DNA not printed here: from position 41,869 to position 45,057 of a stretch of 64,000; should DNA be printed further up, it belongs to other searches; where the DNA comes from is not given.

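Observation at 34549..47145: Seven-gene locus: one giant CBM-bearing binding protein, two full permease pairs and two large accessory proteins, with no ATPase, regulator or known glycosidase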

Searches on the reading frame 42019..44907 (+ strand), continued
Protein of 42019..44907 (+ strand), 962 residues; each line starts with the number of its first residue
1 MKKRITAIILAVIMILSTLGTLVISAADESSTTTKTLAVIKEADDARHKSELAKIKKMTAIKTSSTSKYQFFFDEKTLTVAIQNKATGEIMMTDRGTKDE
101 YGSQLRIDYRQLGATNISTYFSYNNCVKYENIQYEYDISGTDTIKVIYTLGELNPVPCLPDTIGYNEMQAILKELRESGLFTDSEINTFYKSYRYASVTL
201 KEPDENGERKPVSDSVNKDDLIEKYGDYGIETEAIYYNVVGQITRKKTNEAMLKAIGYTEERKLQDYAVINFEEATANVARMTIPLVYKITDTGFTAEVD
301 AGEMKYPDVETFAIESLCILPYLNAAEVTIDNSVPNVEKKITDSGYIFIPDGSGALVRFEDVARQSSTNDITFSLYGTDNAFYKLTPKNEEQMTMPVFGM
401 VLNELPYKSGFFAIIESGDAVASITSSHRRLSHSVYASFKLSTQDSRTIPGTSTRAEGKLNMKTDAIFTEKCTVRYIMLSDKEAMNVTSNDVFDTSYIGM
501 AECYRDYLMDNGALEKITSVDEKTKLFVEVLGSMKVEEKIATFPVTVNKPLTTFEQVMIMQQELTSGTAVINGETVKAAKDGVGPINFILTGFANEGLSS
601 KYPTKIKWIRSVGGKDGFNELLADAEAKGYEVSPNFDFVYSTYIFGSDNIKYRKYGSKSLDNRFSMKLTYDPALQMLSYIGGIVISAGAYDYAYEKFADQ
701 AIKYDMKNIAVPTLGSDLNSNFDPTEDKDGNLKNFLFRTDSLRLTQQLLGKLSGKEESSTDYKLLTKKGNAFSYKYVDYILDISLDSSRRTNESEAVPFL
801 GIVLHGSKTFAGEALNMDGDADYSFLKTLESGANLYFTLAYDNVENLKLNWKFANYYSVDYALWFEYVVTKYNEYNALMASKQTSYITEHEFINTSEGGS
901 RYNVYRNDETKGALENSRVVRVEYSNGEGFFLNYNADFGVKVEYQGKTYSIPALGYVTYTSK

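Call 32: search_solved_structures(query=A1, max_evalue=10, show_alignments=3)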
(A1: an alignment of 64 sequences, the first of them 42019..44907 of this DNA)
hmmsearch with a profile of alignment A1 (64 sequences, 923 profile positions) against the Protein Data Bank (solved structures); distinct sequences matched with E-value up to 10: 3.
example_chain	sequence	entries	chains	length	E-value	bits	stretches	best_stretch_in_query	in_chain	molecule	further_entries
5wzn_A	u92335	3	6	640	0.2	13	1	529-596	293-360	Alpha-N-acetylgalactosaminidase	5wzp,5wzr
5wzq_A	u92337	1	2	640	0.22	12.8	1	529-596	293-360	Alpha-N-acetylgalactosaminidase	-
4f21_A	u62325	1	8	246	0.74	11.1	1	536-585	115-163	Carboxylesterase/phospholipase family protein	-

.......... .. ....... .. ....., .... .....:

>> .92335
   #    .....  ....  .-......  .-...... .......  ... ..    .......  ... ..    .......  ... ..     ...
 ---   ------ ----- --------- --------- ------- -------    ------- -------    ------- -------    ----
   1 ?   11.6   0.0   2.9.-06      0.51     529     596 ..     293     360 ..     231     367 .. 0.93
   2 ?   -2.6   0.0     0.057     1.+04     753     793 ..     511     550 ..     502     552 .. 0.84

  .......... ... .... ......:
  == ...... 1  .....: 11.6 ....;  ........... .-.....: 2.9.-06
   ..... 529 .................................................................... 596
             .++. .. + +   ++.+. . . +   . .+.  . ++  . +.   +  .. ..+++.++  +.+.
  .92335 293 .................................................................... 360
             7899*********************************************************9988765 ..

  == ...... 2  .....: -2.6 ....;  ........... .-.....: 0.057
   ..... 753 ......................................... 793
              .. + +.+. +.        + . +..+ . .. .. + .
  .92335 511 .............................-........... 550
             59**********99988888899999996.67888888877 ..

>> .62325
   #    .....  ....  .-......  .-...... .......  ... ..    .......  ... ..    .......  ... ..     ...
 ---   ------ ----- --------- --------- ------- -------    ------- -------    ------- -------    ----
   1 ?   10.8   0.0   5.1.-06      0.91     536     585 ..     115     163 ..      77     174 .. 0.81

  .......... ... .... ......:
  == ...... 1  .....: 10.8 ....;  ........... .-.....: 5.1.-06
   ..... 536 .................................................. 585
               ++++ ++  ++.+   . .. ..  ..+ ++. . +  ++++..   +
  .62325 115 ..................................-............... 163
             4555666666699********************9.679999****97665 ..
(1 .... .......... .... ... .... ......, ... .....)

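Call 47: find_related_loci(query=A1, collection=genome_contigs, flank=10000)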
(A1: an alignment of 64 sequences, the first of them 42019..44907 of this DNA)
Query A1 (962 aa) in genome_contigs; peptide patterns used: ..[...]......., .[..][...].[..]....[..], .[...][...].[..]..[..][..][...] (x = any residue, [..] = any of these).
600 stretches matched a pattern (row limit reached: there are more); 548 encode a relative of the query (tblastn E <= 1e-3); the best 80 are kept; 80 distinct loci.
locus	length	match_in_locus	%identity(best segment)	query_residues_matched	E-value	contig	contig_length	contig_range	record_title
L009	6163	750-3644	79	1-961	0e+0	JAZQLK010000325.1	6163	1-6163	MAG: Eubacteriales bacterium isolate T1900044609_TS20190075.MAGScoT_cleanbin_000117 SGB_791_k141_341539, whole genome sh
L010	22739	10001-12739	53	1-959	0e+0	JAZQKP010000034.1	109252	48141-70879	MAG: Eubacteriales bacterium isolate T1900044614_TS20190080.MAGScoT_cleanbin_000014 SGB_829_k141_2722312, whole genome s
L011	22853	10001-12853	60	1-962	0e+0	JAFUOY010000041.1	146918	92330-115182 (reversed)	MAG: Clostridia bacterium isolate RGIG4693 Roe_deer_Rectum.Co__c2546680, whole genome shotgun sequence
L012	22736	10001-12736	38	1-959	0e+0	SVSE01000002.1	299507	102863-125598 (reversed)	MAG: Oscillospiraceae bacterium isolate SIG661 NODE_298_length_299507_cov_9.944699, whole genome shotgun sequence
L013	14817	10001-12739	38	1-959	0e+0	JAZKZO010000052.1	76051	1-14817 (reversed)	MAG: Eubacteriales bacterium isolate T1900045088_TC20190082.MAGScoT_cleanbin_000003 SGB_4692_k141_2802189, whole genome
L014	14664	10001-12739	38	1-959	2e-177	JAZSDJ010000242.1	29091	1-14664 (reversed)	MAG: Eubacteriales bacterium isolate T1900044599_TS20190065.MAGScoT_cleanbin_000024 SGB_680_k141_2360928, whole genome s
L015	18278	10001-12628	37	46-959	2e-171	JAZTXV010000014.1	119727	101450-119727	MAG: Eubacteriales bacterium isolate T1900045328_YK20190017.MAGScoT_cleanbin_000074 SGB_6489_k141_1595616, whole genome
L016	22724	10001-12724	36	1-961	9e-168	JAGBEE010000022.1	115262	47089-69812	MAG: Clostridia bacterium isolate RGIG9037 Water_deer_Rectum-4__c3015, whole genome shotgun sequence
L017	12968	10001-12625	37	53-956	4e-160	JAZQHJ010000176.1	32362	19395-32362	MAG: Eubacteriales bacterium isolate T1900044627_TS20190093.MAGScoT_cleanbin_000083 SGB_965_k141_640929, whole genome sh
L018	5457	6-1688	46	385-960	9e-153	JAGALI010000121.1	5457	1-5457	MAG: Clostridia bacterium isolate RGIG8547 Water_deer_Cecum-3__c418139, whole genome shotgun sequence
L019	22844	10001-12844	33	1-960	8e-145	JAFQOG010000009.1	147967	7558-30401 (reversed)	MAG: Clostridia bacterium isolate RGIG2000 Goat_Colon-1__c124858, whole genome shotgun sequence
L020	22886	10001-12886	42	1-960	1e-144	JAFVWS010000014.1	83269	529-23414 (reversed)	MAG: Clostridia bacterium isolate RGIG5464 Sheep_Colon-5__c143294, whole genome shotgun sequence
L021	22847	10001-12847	34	1-960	2e-141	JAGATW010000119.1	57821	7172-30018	MAG: Clostridia bacterium isolate RGIG8769 Water_deer_Colon.Co__c1378129, whole genome shotgun sequence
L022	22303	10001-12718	33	69-957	1e-127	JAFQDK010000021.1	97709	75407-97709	MAG: Clostridia bacterium isolate RGIG1718 Goat_Cecum-2__c261244, whole genome shotgun sequence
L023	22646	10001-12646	32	42-957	5e-125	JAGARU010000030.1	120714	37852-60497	MAG: Clostridia bacterium isolate RGIG8715 Water_deer_Colon-4__c83280, whole genome shotgun sequence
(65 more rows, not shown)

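Call 70: search_protein_families(library=pfam, proteins=[P0101, P0114, P0082, P0069], max_evalue=0.001)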
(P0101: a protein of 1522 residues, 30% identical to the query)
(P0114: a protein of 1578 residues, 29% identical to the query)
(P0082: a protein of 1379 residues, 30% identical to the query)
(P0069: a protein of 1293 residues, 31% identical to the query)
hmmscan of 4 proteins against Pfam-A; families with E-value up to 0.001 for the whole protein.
P0101 (1522 aa): 1 family
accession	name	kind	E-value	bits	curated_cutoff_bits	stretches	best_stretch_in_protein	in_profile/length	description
PF18952.6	DUF5696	-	1.9e-132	443.3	25.6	2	450-923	132-577/612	Family of unknown function (DUF5696)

P0114 (1578 aa): 1 family
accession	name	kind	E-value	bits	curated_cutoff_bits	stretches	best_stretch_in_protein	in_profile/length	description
PF18952.6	DUF5696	-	1.1e-127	427.6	25.6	2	488-966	132-577/612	Family of unknown function (DUF5696)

P0082 (1379 aa): 1 family
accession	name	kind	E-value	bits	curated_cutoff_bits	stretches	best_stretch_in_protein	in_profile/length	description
PF18952.6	DUF5696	-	1.8e-134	450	25.6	2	491-966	130-576/612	Family of unknown function (DUF5696)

P0069 (1293 aa): 1 family
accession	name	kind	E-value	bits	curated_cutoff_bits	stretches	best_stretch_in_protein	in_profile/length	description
PF18952.6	DUF5696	-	3.9e-133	445.6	25.6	1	303-920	11-576/612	Family of unknown function (DUF5696)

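Call 77: search_protein_representatives(alignment_id=A1)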
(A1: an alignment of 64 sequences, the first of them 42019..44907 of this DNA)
Query: 64 sequences, 923 profile positions. Proteins with E-value up to 0.001 (for the whole library): 5666; up to 1e-10: 4627; up to 1e-30: 3366. The best 150 are listed.
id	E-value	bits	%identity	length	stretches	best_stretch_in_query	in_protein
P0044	0.0e+00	1192.7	-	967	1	1-917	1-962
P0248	0.0e+00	1168.6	-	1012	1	1-915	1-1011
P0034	0.0e+00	1152.2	-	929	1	1-920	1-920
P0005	0.0e+00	1145.3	-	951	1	1-917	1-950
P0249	0.0e+00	1132.2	-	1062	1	3-915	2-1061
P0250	0.0e+00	1122.8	-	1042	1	1-915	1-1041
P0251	0.0e+00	1106.9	-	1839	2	1-859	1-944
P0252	0.0e+00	1106.3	-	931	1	1-917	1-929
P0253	0.0e+00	1105.5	-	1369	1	1-916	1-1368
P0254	0.0e+00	1105.3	-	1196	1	1-916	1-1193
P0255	0.0e+00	1103.8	-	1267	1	1-916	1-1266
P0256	0.0e+00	1103.3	-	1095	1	1-920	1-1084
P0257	0.0e+00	1095.4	-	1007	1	3-915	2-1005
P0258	0.0e+00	1094.7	-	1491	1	1-915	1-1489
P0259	0.0e+00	1093.5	-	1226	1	3-918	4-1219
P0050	0.0e+00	1073.8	-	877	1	1-919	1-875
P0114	0.0e+00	1070.3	-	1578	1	1-916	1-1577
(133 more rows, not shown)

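Call 81: search_dna_similar(query=window:42019-44907:+, collection=plasmids, mode=protein, max_evalue=0.00001, max_rows=20)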
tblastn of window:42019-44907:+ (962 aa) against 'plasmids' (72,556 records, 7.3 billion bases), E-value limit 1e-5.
Records with a match: 2; places in all: 2; records where one place covers at least 80% of the query: 0.
Best place of each record, by identity: <60% 2.
By first word of the organism name: Butyrivibrio 1; Paenibacillus 1.
By predicted mobility (MOB-suite, as given by PLSDB): non-mobilizable 2.
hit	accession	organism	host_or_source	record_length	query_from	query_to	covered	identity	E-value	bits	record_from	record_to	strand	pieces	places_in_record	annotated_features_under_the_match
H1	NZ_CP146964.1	Butyrivibrio fibrisolvens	Bovinae,Bovine rumen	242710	71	935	73%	24.9%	1e-19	181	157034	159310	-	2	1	DUF5696 domain-containing protein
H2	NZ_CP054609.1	Paenibacillus cellulosilyticus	cell culture,soil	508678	337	891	58%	24.0%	1e-26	125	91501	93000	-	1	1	DUF5696 domain-containing protein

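Call 82: get_annotated_region(hit=H1, flank=12000)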
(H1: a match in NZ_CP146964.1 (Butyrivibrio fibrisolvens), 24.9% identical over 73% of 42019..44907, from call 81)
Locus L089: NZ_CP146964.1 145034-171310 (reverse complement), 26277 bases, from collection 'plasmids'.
description: Butyrivibrio fibrisolvens strain D1 plasmid pNP243, complete sequence
organism: Butyrivibrio fibrisolvens (NCBI taxid 831)
taxonomy: Bacteria; Bacillota; Clostridia; Lachnospirales; Lachnospiraceae; Butyrivibrio; Butyrivibrio fibrisolvens
host: -; source: Bovinae,Bovine rumen; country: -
typing (MOB-suite, as given by PLSDB): non-mobilizable
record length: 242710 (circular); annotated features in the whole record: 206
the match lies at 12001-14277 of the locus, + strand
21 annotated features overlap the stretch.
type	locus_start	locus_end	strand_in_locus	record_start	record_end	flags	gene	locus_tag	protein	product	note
CDS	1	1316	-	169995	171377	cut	-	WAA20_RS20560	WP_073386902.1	response regulator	GO:0000160 - phosphorelay signal transduction system [Evidence IEA]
CDS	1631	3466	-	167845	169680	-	-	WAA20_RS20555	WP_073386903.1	histidine kinase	GO:0000160 - phosphorelay signal transduction system [Evidence IEA]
CDS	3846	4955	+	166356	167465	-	-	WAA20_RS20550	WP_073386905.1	glycoside hydrolase family 43 protein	-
CDS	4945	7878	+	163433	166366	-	-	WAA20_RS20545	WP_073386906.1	extracellular solute-binding protein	-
CDS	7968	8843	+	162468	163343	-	-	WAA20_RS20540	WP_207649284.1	sugar ABC transporter permease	-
CDS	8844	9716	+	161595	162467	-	-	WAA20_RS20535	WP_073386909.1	carbohydrate ABC transporter permease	GO:0008643 - carbohydrate transport [Evidence IEA]; GO:0055085 - transmembrane transport [Evidence IEA]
CDS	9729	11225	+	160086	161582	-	-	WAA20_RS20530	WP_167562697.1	NHL repeat-containing protein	-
CDS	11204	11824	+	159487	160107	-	-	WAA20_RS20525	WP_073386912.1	YIP1 family protein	-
CDS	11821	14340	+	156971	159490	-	-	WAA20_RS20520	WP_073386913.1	DUF5696 domain-containing protein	-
CDS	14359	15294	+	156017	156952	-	-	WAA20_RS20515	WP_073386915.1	sugar ABC transporter permease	-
CDS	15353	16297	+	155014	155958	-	-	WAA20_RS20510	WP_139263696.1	carbohydrate ABC transporter permease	GO:0008643 - carbohydrate transport [Evidence IEA]; GO:0055085 - transmembrane transport [Evidence IEA]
CDS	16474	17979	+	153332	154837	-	-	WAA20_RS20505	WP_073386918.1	extracellular solute-binding protein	-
CDS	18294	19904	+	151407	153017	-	-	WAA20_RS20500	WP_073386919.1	extracellular solute-binding protein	-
CDS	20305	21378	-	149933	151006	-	-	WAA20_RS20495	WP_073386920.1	J domain-containing protein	-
CDS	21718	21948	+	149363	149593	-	-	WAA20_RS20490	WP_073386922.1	hypothetical protein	-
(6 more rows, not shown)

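Call 83: get_annotated_region(hit=H2, flank=12000)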
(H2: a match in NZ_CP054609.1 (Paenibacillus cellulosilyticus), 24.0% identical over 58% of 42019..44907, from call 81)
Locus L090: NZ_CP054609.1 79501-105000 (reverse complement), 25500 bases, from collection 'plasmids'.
description: Paenibacillus cellulosilyticus strain KACC 14175 plasmid unnamed1, complete sequence
organism: Paenibacillus cellulosilyticus (NCBI taxid 375489)
taxonomy: Bacteria; Bacillota; Bacilli; Bacillales; Paenibacillaceae; Paenibacillus; Paenibacillus cellulosilyticus
host: -; source: cell culture,soil; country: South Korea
typing (MOB-suite, as given by PLSDB): non-mobilizable
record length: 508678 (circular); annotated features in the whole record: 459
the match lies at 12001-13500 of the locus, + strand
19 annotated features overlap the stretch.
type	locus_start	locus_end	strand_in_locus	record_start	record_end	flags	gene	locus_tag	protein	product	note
CDS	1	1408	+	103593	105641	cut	recG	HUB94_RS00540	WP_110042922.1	ATP-dependent DNA helicase RecG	GO:0006310 - DNA recombination [Evidence IEA]; GO:0006281 - DNA repair [Evidence IEA]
CDS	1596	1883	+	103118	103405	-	-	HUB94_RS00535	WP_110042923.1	stage VI sporulation protein F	-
CDS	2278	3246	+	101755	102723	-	-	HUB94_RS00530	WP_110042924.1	aldo/keto reductase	-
CDS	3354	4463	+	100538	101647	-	ugpC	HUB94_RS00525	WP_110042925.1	sn-glycerol-3-phosphate ABC transporter ATP-binding protein UgpC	-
CDS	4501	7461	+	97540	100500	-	-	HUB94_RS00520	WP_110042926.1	extracellular solute-binding protein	-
CDS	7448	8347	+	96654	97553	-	-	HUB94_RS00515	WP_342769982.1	sugar ABC transporter permease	-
CDS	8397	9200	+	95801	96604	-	-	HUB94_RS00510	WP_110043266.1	carbohydrate ABC transporter permease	GO:0008643 - carbohydrate transport [Evidence IEA]; GO:0055085 - transmembrane transport [Evidence IEA]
CDS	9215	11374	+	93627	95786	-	-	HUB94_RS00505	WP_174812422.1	YIP1 family protein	-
CDS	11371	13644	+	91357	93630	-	-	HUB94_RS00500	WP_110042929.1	DUF5696 domain-containing protein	-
CDS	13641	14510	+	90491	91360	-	-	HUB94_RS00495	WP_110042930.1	sugar ABC transporter permease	-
CDS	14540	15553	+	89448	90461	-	-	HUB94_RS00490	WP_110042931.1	carbohydrate ABC transporter permease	GO:0008643 - carbohydrate transport [Evidence IEA]; GO:0055085 - transmembrane transport [Evidence IEA]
CDS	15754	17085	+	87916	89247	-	-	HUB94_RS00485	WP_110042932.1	LLM class flavin-dependent oxidoreductase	-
CDS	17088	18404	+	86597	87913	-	-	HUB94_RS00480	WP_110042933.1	LLM class flavin-dependent oxidoreductase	-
CDS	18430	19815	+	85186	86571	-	-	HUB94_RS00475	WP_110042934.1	extracellular solute-binding protein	-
CDS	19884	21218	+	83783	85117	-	-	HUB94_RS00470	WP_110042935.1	LLM class flavin-dependent oxidoreductase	-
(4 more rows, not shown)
